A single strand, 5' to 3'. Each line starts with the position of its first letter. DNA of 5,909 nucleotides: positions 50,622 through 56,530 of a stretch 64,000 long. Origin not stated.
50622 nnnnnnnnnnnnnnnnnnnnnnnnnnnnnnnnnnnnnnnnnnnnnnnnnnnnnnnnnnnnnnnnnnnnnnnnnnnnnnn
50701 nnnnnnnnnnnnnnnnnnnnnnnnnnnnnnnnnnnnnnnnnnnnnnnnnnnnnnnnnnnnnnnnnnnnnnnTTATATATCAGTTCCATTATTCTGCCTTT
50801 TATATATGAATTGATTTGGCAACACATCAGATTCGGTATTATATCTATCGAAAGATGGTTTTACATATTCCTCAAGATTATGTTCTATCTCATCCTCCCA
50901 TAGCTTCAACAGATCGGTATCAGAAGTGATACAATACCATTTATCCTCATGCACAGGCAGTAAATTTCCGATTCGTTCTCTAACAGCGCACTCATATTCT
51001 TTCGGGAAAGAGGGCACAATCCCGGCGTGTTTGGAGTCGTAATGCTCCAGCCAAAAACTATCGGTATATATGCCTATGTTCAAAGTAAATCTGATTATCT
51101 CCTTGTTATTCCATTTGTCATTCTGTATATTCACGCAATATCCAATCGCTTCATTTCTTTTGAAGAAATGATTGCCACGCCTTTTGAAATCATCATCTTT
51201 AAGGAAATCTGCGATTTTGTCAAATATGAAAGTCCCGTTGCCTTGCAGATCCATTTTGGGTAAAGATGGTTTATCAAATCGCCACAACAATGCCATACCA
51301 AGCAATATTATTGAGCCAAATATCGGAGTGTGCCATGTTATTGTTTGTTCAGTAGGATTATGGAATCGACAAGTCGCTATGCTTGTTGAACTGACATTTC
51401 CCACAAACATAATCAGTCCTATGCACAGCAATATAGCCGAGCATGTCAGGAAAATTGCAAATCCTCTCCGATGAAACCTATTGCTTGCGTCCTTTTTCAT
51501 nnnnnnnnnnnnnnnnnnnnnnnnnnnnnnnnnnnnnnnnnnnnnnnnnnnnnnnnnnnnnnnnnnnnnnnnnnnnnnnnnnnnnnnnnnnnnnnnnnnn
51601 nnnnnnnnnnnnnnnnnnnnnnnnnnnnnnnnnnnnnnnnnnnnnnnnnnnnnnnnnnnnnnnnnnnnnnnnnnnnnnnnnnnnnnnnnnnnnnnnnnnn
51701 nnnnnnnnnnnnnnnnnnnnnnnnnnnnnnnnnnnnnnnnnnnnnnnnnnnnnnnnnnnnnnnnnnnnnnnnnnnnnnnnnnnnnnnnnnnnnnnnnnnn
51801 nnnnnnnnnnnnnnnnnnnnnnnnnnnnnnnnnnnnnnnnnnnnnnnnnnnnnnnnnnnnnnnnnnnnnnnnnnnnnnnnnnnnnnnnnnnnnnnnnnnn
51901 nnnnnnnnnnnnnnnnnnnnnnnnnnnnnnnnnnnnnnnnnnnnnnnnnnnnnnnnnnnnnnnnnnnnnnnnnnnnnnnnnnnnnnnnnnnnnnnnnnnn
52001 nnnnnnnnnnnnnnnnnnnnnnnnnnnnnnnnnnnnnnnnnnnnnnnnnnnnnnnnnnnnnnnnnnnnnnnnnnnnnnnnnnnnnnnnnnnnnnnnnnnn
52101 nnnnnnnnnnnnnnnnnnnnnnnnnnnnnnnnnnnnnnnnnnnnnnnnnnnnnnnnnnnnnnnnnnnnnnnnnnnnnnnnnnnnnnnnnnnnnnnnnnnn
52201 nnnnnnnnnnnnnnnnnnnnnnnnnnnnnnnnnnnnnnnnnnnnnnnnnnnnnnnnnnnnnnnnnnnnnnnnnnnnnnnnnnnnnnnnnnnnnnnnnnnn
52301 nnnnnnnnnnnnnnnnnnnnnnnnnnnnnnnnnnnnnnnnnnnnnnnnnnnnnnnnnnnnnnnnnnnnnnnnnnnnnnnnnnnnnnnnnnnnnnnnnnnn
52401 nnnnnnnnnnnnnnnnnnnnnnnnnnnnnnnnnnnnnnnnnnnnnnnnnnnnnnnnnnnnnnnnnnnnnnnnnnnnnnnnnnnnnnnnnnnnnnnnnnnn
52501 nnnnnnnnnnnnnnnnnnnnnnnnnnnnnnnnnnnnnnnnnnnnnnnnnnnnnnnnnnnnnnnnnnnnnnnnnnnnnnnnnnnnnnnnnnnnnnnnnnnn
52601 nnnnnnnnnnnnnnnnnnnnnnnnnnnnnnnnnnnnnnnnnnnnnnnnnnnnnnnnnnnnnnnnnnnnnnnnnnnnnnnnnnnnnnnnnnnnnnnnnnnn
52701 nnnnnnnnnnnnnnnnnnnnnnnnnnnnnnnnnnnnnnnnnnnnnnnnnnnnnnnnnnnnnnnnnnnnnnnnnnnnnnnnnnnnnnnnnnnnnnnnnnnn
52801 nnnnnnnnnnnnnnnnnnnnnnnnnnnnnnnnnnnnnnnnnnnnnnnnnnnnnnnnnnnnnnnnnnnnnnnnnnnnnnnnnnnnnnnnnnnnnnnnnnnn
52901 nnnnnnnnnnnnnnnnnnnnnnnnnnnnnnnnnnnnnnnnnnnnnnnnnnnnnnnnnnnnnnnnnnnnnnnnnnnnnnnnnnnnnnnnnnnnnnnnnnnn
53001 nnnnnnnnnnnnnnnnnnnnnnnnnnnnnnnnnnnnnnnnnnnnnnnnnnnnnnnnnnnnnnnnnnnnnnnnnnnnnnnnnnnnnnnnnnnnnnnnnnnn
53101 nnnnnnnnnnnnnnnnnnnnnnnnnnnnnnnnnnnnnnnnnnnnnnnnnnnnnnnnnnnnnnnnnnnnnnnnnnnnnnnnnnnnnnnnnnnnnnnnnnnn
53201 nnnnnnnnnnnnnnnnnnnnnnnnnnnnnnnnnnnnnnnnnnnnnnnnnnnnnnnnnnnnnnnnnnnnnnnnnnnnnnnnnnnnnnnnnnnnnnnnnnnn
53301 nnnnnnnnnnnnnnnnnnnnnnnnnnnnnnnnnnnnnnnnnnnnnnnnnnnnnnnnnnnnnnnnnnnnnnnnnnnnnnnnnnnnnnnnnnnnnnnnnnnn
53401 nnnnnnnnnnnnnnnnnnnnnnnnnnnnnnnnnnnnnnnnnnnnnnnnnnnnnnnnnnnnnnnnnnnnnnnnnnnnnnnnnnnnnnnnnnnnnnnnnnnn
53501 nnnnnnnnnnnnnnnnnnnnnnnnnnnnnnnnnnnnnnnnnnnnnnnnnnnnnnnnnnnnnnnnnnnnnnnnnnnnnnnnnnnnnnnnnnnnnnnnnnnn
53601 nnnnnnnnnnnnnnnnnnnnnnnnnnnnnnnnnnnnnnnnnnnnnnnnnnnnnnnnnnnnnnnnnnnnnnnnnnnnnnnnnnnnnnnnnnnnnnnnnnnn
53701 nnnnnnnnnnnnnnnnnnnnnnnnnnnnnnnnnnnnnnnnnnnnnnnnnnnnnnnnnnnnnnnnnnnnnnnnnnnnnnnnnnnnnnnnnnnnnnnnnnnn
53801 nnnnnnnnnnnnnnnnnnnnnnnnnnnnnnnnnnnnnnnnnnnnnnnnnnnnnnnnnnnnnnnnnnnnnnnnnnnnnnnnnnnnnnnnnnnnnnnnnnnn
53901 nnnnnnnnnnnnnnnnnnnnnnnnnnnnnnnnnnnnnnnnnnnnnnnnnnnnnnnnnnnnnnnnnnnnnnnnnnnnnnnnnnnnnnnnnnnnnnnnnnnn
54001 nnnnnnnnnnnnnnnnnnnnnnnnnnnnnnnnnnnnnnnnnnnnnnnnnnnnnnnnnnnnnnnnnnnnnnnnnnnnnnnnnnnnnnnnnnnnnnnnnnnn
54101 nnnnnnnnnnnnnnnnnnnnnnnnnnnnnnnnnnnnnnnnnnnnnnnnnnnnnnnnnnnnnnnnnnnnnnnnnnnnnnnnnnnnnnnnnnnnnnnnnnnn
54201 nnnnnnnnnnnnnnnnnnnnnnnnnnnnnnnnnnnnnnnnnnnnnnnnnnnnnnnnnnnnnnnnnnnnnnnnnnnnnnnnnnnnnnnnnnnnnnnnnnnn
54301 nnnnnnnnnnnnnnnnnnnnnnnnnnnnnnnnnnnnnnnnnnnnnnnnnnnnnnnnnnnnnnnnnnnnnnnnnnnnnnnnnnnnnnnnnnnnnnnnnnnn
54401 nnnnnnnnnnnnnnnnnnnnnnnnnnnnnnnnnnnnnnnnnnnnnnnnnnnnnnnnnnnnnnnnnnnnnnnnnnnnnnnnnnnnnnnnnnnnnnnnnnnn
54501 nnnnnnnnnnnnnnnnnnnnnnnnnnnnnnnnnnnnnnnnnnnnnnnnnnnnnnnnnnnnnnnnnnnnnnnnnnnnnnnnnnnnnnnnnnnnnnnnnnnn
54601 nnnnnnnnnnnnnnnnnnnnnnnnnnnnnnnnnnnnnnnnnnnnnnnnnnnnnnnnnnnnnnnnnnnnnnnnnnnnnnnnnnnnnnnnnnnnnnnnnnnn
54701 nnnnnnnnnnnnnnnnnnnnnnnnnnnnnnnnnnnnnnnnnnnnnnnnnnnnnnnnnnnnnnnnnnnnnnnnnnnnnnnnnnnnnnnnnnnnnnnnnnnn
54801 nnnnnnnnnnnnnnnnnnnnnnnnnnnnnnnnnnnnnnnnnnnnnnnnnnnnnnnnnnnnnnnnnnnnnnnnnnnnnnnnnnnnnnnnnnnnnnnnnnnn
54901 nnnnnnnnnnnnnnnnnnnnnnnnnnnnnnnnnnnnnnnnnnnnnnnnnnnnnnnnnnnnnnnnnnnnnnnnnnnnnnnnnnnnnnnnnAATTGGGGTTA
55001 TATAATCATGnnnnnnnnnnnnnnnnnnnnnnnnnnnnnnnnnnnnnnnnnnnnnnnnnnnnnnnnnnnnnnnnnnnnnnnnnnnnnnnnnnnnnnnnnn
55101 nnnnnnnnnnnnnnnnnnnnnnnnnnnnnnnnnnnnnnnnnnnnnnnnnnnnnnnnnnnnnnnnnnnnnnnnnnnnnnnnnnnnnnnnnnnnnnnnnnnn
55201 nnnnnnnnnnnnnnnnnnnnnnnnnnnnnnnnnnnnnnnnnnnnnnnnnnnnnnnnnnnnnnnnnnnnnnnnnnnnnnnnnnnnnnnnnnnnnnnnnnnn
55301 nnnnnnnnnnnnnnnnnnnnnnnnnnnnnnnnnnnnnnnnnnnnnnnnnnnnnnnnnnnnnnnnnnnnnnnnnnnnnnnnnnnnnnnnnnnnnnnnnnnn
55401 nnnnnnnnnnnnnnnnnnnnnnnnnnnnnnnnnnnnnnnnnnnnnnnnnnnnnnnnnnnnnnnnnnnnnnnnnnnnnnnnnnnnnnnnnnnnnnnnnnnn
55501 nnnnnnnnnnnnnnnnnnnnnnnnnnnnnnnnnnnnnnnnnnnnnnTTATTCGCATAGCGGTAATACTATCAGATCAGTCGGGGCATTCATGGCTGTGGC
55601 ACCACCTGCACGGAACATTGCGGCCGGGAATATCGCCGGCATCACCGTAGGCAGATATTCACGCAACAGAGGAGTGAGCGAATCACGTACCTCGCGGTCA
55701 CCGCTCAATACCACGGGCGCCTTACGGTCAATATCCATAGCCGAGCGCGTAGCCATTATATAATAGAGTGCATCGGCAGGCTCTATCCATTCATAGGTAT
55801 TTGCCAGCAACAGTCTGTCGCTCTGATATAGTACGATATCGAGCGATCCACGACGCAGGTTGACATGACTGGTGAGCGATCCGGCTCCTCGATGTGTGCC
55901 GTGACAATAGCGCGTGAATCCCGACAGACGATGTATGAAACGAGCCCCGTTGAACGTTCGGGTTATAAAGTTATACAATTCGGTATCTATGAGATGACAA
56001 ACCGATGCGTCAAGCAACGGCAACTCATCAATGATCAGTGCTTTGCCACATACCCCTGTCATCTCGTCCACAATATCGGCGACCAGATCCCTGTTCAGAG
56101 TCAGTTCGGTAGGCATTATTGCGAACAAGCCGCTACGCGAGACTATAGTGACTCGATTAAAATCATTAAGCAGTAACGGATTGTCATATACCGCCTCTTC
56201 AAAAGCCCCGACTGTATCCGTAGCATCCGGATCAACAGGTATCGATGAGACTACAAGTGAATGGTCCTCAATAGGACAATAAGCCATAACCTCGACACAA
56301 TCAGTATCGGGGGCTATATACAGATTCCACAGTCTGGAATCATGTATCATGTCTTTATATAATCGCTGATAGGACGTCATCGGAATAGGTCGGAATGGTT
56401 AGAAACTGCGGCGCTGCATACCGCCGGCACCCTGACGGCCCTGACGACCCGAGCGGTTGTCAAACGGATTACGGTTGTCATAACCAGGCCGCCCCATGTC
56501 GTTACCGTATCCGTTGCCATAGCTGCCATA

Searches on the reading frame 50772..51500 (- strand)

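Call 71: search_protein_families(library=pfam, proteins=[window:50772-51500:-], max_evalue=0.001)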
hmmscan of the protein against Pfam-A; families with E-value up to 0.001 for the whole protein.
window:50772-51500:- (242 aa): 1 family
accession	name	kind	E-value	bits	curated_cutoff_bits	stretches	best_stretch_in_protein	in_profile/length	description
PF14137.11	DUF4304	-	2.9e-18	66.4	23.2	1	97-219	2-115/115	Domain of unknown function (DUF4304)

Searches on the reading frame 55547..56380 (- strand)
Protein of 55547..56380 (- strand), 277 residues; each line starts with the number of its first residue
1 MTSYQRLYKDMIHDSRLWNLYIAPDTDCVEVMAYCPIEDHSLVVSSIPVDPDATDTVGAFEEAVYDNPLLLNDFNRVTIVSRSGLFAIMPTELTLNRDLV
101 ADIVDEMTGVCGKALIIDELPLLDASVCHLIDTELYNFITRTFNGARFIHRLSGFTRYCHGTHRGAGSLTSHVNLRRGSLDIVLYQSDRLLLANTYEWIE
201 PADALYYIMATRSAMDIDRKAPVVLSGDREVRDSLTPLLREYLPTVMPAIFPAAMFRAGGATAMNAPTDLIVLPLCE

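Call 71: search_protein_families(library=pfam, proteins=[window:55547-56380:-], max_evalue=0.001)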
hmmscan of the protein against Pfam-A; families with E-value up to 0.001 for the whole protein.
window:55547-56380:- (277 aa): 1 family
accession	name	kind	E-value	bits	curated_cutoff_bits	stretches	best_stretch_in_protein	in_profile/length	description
PF12864.12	DUF3822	-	7.7e-31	107.6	24.9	1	13-246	7-241/241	Protein of unknown function (DUF3822)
